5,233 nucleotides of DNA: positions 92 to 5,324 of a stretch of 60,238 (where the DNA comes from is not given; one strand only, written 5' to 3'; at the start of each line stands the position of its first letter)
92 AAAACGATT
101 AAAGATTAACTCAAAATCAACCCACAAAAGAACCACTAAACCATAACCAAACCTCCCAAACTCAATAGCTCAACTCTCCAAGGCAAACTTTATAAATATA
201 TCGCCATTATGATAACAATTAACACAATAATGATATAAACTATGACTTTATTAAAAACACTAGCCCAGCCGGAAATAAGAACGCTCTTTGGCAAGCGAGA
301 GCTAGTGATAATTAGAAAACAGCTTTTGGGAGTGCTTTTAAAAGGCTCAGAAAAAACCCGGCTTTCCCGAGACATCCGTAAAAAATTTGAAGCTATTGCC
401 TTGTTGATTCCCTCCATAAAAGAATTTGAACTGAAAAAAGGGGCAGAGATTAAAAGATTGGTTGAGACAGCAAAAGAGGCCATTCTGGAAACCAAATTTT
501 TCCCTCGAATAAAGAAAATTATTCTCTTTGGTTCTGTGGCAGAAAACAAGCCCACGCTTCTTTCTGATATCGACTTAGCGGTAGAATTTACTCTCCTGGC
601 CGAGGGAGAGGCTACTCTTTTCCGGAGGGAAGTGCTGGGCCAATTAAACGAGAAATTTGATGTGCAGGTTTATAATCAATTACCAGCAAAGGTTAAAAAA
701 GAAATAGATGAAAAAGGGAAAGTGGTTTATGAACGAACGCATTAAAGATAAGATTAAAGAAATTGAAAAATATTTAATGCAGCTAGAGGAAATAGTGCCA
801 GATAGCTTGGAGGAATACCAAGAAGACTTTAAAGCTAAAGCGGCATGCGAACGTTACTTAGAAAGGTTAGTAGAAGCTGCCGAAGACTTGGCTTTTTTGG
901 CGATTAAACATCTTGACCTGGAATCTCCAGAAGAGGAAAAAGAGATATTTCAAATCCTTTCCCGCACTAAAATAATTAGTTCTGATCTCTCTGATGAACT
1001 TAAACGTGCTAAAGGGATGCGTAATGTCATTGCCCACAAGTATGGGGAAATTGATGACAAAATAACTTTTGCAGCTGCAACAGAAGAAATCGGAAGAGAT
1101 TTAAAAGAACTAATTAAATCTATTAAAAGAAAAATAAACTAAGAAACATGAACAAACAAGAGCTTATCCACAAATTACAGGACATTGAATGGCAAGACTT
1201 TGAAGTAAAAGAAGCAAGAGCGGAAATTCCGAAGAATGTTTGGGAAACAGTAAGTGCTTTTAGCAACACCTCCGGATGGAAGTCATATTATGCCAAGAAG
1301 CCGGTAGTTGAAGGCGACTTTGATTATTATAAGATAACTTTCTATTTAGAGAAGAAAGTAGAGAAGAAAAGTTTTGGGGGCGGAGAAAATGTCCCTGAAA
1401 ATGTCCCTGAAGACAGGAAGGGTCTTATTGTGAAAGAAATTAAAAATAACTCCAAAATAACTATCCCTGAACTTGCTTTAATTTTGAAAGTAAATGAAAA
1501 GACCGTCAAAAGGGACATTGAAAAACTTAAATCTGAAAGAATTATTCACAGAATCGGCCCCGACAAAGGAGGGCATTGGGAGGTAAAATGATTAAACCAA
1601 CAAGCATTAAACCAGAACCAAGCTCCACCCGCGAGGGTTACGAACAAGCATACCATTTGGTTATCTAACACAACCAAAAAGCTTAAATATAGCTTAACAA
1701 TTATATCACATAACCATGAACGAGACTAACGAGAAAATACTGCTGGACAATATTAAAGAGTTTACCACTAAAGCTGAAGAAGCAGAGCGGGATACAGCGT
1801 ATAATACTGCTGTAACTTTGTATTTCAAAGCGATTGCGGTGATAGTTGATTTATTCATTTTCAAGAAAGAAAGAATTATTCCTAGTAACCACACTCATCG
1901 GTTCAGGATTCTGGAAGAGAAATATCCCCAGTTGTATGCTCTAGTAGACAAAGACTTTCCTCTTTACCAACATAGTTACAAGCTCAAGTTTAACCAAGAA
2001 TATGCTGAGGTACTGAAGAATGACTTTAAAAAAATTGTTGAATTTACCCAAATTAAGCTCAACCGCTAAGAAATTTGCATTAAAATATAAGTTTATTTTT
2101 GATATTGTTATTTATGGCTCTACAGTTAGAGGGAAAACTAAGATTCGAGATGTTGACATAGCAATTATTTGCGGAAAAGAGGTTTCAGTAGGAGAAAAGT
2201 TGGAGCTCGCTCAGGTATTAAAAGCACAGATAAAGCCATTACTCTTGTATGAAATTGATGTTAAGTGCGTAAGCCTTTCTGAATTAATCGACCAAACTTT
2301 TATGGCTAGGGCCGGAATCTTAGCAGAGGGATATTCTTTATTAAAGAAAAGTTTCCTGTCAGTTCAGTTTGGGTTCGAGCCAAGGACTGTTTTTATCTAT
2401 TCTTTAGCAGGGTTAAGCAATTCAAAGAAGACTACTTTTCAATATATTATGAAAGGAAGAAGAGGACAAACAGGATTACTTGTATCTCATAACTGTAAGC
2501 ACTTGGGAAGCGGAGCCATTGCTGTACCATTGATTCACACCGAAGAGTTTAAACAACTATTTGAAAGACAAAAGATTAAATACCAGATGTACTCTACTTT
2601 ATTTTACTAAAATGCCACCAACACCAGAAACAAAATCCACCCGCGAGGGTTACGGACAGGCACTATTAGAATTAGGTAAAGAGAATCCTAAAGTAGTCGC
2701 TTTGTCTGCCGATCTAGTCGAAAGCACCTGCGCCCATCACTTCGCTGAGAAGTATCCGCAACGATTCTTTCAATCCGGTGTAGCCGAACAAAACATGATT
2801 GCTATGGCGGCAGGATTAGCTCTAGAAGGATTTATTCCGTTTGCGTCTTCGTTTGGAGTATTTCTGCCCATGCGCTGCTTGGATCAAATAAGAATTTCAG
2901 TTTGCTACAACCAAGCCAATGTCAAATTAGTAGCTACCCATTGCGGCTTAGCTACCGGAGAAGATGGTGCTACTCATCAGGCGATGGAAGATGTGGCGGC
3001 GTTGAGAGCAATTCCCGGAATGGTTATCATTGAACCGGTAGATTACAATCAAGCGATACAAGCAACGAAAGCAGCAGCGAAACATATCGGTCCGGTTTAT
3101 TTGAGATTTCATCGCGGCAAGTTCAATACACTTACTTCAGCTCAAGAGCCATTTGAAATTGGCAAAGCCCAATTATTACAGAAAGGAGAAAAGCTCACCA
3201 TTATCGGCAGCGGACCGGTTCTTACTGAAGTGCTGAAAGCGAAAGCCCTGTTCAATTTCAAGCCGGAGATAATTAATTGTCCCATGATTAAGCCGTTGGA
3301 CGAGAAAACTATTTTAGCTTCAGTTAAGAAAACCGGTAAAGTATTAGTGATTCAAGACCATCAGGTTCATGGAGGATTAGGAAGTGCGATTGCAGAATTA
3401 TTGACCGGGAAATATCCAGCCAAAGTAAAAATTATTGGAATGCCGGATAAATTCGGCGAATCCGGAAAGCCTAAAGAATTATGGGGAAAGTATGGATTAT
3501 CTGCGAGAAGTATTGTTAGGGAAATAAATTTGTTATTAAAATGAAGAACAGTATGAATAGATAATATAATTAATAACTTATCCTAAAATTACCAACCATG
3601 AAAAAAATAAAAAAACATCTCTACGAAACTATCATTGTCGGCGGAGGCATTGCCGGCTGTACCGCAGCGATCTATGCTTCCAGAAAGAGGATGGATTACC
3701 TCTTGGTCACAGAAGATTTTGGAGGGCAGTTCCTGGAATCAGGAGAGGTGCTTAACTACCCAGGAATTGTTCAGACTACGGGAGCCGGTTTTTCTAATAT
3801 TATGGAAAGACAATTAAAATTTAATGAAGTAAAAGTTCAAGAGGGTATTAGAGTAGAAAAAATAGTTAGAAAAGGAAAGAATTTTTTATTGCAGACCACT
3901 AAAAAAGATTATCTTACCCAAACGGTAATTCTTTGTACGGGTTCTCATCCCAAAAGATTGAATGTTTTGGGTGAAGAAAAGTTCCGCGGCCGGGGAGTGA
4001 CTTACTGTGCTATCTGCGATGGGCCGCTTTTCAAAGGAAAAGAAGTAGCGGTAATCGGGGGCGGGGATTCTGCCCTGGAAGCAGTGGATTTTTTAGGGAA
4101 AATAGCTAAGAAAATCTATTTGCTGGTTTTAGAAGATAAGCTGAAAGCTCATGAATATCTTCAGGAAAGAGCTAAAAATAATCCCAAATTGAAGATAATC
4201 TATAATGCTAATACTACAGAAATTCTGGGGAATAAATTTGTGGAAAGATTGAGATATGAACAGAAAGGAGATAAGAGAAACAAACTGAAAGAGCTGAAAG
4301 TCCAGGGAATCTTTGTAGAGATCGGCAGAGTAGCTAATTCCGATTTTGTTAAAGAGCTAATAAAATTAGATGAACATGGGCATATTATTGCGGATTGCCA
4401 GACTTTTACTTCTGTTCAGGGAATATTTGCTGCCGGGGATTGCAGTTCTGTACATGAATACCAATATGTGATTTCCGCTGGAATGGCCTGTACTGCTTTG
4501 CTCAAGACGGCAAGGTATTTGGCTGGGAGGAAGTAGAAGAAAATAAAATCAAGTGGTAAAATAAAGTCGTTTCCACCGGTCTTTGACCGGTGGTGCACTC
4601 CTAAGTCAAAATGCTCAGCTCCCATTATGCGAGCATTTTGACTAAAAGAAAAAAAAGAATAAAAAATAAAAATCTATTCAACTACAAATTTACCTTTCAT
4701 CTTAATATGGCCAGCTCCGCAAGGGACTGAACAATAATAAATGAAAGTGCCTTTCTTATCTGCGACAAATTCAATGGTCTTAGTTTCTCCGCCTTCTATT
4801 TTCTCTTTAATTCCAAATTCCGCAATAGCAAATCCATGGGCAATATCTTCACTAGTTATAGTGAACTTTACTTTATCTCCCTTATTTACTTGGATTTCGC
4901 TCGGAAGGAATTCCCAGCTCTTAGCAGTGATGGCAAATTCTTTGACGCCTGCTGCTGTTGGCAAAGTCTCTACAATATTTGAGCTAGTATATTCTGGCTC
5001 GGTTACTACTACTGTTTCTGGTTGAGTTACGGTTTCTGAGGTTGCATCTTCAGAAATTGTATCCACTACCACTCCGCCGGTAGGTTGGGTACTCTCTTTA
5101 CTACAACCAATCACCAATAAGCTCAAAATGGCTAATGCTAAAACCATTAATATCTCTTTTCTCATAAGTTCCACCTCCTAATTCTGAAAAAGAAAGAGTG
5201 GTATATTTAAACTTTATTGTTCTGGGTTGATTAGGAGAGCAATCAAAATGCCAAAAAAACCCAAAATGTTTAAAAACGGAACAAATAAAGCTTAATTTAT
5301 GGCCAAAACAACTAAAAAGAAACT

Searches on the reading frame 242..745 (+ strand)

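Call 33: search_protein_families(library=pfam, proteins=[window:242-745:+])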
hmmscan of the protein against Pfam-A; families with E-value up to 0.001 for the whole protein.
window:242-745:+ (167 aa): 2 families
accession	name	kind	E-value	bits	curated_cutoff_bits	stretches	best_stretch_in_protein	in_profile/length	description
PF18765.7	Polbeta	-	9.6e-14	51.8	26.9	1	88-165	11-90/93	Polymerase beta, Nucleotidyltransferase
PF01909.29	NTP_transf_2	-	1.4e-07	32.3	21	1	85-159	9-90/93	Nucleotidyltransferase domain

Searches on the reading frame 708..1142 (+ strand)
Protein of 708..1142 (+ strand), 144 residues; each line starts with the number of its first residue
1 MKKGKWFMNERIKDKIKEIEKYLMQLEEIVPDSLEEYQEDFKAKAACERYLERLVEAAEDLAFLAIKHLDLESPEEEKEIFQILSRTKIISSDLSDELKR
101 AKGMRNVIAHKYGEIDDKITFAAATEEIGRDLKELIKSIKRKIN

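Call 33: search_protein_families(library=pfam, proteins=[window:708-1142:+])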
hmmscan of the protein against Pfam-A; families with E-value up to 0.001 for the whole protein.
window:708-1142:+ (144 aa): 1 family
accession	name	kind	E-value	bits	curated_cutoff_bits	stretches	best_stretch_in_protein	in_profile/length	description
PF01934.22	HepT-like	-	2e-26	92.5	23.5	1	19-139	1-120/120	Ribonuclease HepT-like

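Call 73: find_encoding_contigs(protein=window:708-1142:+, flank=10000, max_places=2)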
Protein window:708-1142:+ (144 aa): 13 contigs read that carry it; 2 places shown.
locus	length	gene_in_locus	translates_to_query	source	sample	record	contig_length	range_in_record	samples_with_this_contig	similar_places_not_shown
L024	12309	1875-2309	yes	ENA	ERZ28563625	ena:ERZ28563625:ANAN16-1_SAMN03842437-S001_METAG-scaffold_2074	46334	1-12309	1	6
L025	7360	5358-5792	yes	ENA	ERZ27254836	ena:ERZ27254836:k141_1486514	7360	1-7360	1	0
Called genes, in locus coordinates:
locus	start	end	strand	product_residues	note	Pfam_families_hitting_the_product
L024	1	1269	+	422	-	?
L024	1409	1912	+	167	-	PF01909:NTP_transf_2 (weak), PF18765:Polbeta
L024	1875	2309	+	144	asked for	PF01934:HepT-like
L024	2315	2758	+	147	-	PF08220:HTH_DeoR (weak), PF08279:HTH_11 (weak)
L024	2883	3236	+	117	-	-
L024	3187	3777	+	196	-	PF18765:Polbeta (weak)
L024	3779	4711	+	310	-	PF02779:Transket_pyr, PF02780:Transketolase_C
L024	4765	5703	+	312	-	PF07992:Pyr_redox_2, PF13738:Pyr_redox_3, PF00070:Pyr_redox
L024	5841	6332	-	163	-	PF13473:Cupredoxin_1, PF00116:COX2, PF00127:Copper-bind (faint)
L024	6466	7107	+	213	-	PF02778:tRNA_int_endo_N, PF01974:tRNA_int_endo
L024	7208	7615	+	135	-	-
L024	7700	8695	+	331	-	-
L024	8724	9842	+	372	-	PF00962:A_deaminase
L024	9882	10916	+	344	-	PF00752:XPG_N, PF00867:XPG_I, PF01367:5_3_exonuc (faint)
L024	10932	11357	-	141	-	-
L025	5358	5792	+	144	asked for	PF01934:HepT-like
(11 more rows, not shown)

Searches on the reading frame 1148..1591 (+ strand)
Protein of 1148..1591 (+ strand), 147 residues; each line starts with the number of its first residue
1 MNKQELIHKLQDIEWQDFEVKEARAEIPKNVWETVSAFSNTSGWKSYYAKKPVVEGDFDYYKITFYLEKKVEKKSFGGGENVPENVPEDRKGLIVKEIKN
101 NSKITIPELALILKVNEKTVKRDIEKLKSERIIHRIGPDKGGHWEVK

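Call 33: search_protein_families(library=pfam, proteins=[window:1148-1591:+])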
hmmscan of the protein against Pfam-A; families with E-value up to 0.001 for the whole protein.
window:1148-1591:+ (147 aa): 4 families
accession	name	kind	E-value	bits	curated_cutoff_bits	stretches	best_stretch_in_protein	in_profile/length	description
PF08220.18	HTH_DeoR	-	3.2e-07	30.4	21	1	90-136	1-47/57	DeoR-like helix-turn-helix domain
PF08279.18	HTH_11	-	2.4e-06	27.7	25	1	93-130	4-42/55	HTH domain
PF25212.1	HVO_A0114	-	0.00047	20.3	27.6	0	94-135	27-68/84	HVO_A0114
PF13412.12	HTH_24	-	0.00074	19.5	21.9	1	93-133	7-47/48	Winged helix-turn-helix DNA-binding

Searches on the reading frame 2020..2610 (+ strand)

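Call 33: search_protein_families(library=pfam, proteins=[window:2020-2610:+])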
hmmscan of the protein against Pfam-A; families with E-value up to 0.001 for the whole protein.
window:2020-2610:+ (196 aa): 2 families
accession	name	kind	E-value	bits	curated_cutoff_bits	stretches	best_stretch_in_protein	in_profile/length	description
PF18765.7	Polbeta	-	5.4e-07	30.1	26.9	1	17-85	4-70/93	Polymerase beta, Nucleotidyltransferase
PF01909.29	NTP_transf_2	-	4e-05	24.3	21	1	17-82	6-72/93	Nucleotidyltransferase domain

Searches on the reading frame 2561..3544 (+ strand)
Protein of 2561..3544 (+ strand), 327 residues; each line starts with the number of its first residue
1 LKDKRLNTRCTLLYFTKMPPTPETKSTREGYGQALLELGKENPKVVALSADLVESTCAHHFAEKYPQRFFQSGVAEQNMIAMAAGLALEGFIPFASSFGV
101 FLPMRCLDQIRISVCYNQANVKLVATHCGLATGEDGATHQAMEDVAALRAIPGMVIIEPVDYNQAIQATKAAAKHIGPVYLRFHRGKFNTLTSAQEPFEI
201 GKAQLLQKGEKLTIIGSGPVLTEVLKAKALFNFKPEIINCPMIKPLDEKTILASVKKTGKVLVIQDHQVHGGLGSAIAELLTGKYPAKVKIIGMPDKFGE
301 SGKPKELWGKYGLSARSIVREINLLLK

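Call 33: search_protein_families(library=pfam, proteins=[window:2561-3544:+])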
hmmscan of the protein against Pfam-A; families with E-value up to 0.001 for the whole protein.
window:2561-3544:+ (327 aa): 2 families
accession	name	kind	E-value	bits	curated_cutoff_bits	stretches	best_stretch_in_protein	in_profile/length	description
PF02779.29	Transket_pyr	-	1.8e-45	155.2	27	1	25-188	3-172/174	Transketolase, pyrimidine binding domain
PF02780.25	Transketolase_C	-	8.3e-26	90.8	25.9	1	201-318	1-124/124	Transketolase, C-terminal domain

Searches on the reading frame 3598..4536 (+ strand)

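Call 33: search_protein_families(library=pfam, proteins=[window:3598-4536:+])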
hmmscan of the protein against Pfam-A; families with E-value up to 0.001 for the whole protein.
window:3598-4536:+ (312 aa): 8 families
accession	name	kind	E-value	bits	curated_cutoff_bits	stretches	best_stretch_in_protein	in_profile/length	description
PF07992.20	Pyr_redox_2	-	1.9e-39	136.3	26.1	1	10-285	2-278/291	Pyridine nucleotide-disulphide oxidoreductase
PF13738.12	Pyr_redox_3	-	3e-23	83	30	1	70-280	88-305/305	Pyridine nucleotide-disulphide oxidoreductase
PF00070.33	Pyr_redox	-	2.7e-14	53.9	22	1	150-216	2-75/82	Pyridine nucleotide-disulphide oxidoreductase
PF03486.20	HI0933_like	-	4.1e-05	23.6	50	0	10-38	2-30/244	HI0933-like protein Rossmann domain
PF00890.30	FAD_binding_2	-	5.9e-05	22.9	20.4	0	11-41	2-32/414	FAD binding domain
PF01266.30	DAO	-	6.3e-05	23.1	27.9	0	11-41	2-33/353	FAD dependent oxidoreductase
PF01134.28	GIDA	-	0.00031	20.4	22.1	0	12-40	3-31/391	Glucose inhibited division protein A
PF13450.12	NAD_binding_8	-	0.0004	21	21.9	1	13-45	1-35/68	NAD(P)-binding Rossmann-like domain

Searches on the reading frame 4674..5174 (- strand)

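Call 33: search_protein_families(library=pfam, proteins=[window:4674-5174:-])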
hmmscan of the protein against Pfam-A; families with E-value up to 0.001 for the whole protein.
window:4674-5174:- (166 aa): 3 families
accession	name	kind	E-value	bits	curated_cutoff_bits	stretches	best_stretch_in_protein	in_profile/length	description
PF13473.12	Cupredoxin_1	-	1.1e-12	48.3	27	1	73-165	16-104/104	Cupredoxin-like domain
PF00116.26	COX2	-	1.6e-09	38.2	22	1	95-159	49-113/120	Cytochrome C oxidase subunit II, periplasmic domain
PF00127.26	Copper-bind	-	5.1e-06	27.3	21.2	1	83-166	8-99/99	Copper binding proteins, plastocyanin/azurin family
